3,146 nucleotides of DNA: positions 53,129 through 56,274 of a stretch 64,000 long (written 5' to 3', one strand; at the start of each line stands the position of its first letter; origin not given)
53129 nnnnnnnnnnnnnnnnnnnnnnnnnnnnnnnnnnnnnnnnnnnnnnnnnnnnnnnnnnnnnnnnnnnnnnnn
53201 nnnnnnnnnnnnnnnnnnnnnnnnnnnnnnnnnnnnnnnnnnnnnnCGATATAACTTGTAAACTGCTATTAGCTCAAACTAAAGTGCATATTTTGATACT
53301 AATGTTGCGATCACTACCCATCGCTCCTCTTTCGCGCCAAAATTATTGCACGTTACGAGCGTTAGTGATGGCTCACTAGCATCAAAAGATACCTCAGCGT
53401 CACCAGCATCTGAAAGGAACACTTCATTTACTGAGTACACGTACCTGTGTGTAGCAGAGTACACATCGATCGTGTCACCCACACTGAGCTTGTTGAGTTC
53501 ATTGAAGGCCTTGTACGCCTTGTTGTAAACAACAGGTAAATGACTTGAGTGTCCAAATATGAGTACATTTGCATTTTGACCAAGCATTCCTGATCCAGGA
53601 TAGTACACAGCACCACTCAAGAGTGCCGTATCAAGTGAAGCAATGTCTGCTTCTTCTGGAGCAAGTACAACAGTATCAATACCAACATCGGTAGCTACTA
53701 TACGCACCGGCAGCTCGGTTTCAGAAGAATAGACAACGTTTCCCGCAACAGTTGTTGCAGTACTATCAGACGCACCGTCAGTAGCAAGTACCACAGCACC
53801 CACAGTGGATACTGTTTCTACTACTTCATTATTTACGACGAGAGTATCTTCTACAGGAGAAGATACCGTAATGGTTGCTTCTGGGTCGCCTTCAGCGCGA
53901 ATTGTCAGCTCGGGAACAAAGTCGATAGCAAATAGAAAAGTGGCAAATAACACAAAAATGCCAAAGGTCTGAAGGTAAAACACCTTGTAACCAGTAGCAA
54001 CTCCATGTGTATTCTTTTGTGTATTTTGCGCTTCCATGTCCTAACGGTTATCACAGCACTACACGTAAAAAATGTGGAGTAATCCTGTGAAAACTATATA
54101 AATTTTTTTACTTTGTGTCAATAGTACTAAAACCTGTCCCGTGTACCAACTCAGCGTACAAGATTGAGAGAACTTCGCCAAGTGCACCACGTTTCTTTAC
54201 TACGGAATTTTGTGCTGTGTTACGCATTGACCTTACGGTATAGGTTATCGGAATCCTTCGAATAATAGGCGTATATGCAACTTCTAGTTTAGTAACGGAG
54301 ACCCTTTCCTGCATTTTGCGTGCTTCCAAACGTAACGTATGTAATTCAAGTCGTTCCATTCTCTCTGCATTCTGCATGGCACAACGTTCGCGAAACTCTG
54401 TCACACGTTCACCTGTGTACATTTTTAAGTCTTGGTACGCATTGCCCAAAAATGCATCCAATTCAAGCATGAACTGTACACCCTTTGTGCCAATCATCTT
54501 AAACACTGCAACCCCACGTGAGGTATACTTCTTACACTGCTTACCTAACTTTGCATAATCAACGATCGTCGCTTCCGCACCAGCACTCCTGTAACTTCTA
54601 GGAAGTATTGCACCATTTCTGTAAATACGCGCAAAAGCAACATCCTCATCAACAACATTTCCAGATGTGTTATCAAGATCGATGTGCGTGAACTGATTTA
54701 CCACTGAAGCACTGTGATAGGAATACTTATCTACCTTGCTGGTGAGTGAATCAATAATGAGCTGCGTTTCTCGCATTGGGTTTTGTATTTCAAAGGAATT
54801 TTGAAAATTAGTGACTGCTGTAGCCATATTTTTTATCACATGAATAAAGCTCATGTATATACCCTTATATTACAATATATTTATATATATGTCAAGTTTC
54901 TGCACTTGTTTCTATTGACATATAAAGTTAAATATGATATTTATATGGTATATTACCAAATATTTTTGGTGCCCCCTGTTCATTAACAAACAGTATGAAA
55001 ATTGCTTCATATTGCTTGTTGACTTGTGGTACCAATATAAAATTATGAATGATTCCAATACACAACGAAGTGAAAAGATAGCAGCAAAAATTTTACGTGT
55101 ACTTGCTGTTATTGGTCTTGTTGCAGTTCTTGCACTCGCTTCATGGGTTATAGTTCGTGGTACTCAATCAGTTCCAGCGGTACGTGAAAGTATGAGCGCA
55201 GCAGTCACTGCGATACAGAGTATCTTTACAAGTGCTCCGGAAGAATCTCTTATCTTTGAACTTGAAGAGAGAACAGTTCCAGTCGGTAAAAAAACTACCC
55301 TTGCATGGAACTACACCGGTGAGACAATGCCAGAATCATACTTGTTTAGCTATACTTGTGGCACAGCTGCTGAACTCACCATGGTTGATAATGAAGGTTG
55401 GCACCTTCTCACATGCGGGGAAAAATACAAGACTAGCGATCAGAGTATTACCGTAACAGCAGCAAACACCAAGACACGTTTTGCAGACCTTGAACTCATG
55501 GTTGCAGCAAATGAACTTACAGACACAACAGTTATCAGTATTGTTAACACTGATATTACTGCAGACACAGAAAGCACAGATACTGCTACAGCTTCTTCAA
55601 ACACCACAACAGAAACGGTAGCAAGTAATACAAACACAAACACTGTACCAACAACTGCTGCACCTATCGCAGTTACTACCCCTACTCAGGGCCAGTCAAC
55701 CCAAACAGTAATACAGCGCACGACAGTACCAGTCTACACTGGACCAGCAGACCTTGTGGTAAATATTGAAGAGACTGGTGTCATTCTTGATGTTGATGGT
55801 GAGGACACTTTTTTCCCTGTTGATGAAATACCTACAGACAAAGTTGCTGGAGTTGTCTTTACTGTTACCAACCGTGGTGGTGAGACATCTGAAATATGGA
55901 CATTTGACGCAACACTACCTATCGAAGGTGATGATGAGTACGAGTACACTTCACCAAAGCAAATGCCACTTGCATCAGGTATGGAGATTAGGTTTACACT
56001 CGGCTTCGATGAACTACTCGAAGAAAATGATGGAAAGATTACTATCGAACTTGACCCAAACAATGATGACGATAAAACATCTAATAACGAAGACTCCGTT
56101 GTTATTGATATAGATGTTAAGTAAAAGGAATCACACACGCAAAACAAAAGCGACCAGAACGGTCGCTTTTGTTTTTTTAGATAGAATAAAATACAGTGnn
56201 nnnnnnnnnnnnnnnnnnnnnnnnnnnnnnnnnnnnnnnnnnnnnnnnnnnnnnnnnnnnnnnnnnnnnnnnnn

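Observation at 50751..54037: Sortase adjacent to a giant poly-Asp surface protein with an internal sorting signal followed by a large cytoplasmic domain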

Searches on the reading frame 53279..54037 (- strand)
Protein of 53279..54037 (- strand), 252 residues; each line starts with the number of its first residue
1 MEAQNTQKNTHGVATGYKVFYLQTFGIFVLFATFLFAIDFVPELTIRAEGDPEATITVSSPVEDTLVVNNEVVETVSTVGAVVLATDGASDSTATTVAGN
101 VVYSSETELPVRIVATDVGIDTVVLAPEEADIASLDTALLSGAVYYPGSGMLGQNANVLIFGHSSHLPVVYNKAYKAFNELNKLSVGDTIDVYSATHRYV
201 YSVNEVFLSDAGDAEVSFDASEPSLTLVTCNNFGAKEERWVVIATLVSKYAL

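Call 3: search_protein_families(library=pfam, proteins=[window:53279-54037:-], max_evalue=0.1)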
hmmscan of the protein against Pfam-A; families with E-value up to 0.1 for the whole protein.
window:53279-54037:- (252 aa): 1 family
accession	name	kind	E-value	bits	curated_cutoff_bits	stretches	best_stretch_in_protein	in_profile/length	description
PF04203.18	Sortase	-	1.6e-19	70.3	26.6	1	118-247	6-125/125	Sortase domain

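Call 4: search_protein_families(library=ncbifam, proteins=[window:53279-54037:-], max_evalue=0.1)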
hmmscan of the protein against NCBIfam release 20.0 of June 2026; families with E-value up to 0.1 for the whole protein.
window:53279-54037:- (252 aa): 7 families
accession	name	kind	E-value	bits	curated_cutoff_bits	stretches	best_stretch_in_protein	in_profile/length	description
NF033746.1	class_D_sortase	subfamily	1.6e-09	37.7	165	1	139-247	33-134/135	class D sortase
NF033747.1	class_E_sortase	subfamily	6.3e-09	36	160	1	137-249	94-208/211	class E sortase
NF058671.1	sortase_SrtD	exception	1.6e-08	34.4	140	1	177-245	115-186/187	class D sortase, LPxTATN-specific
TIGR01076.1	sortase_fam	subfamily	4.1e-06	26.6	39.35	1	153-244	39-125/136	sortase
NF033745.1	class_C_sortase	subfamily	1.8e-05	24.6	160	1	153-243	132-217/220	class C sortase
TIGR03784.1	marine_sortase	equivalog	2.9e-05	23.8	158.25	1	176-242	101-172/174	class GN sortase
NF033748.1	class_F_sortase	subfamily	0.00018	21.2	166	1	108-232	9-135/155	class F sortase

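Call 24: search_solved_structures(query=window:53279-54037:-, max_evalue=0.01, show_alignments=2)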
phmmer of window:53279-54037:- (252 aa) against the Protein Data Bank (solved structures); distinct sequences matched with E-value up to 0.01: 4.
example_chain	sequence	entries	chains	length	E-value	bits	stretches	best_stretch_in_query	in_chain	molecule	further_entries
4d70_A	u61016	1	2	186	8.2e-11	45.2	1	120-247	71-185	SORTASE FAMILY PROTEIN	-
2ln7_A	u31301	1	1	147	0.00012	25.1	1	174-251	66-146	LPXTG-site transpeptidase family protein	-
2kw8_A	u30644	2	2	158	0.00013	25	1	133-248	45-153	LPXTG-site transpeptidase family protein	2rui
8gr6_A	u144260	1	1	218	0.0014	21.5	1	135-242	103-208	Sortase-like protein, putative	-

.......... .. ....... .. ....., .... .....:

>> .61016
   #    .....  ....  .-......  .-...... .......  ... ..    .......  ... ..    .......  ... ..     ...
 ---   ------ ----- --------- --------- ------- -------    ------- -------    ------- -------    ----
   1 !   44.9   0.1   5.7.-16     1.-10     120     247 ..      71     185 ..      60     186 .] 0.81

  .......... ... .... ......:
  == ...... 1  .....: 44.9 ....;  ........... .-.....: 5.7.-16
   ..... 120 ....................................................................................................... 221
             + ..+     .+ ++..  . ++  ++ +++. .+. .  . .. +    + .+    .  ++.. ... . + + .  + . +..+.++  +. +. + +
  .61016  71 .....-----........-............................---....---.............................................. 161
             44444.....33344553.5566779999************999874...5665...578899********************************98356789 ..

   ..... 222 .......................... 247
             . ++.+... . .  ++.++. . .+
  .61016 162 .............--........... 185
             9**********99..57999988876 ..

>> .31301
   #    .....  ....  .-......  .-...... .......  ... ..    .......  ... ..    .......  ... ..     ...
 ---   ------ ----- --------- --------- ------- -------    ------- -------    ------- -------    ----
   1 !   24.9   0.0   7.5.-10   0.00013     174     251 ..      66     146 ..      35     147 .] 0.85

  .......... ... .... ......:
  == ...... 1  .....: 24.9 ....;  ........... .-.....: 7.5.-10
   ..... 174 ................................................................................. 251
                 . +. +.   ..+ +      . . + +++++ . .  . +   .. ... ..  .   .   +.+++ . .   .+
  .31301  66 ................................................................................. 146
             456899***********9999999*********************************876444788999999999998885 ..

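Call 88: list_cluster_members(proteins=[P0001, window:53279-54037:-])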
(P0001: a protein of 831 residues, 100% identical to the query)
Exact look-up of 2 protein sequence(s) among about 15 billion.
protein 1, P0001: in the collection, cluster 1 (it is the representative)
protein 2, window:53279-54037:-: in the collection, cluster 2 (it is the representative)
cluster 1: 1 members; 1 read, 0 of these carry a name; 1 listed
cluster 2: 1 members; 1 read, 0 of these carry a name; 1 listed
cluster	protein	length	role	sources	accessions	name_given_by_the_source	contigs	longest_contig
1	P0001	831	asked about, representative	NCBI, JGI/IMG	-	-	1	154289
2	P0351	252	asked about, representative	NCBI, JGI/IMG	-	-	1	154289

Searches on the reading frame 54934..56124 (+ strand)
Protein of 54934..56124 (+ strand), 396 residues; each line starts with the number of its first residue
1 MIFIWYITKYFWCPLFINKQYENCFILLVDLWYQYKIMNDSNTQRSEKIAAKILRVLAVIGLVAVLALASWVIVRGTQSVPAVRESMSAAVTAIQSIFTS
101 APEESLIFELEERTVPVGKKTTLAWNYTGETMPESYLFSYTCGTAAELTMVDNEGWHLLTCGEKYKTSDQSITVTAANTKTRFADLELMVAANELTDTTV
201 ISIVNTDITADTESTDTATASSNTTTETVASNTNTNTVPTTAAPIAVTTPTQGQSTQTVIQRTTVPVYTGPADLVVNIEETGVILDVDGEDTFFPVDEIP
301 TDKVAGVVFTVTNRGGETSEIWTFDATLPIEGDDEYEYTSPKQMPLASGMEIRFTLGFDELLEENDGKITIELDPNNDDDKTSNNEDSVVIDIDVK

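Call 3: search_protein_families(library=pfam, proteins=[window:54934-56124:+], max_evalue=0.1)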
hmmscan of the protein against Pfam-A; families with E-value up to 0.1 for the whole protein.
window:54934-56124:+ (396 aa): 2 families
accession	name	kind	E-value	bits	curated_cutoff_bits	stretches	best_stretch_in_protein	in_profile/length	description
PF24535.1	DUF7598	-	0.066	13.8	27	0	52-117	6-72/135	Domain of unknown function (DUF7598)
PF19997.5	ivWA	-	0.09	12.4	35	0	184-263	131-211/253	vWA domain found in the FtsH ternary systems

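Call 4: search_protein_families(library=ncbifam, proteins=[window:54934-56124:+], max_evalue=0.1)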
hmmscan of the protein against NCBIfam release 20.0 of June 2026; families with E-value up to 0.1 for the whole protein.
window:54934-56124:+ (396 aa): 0 families
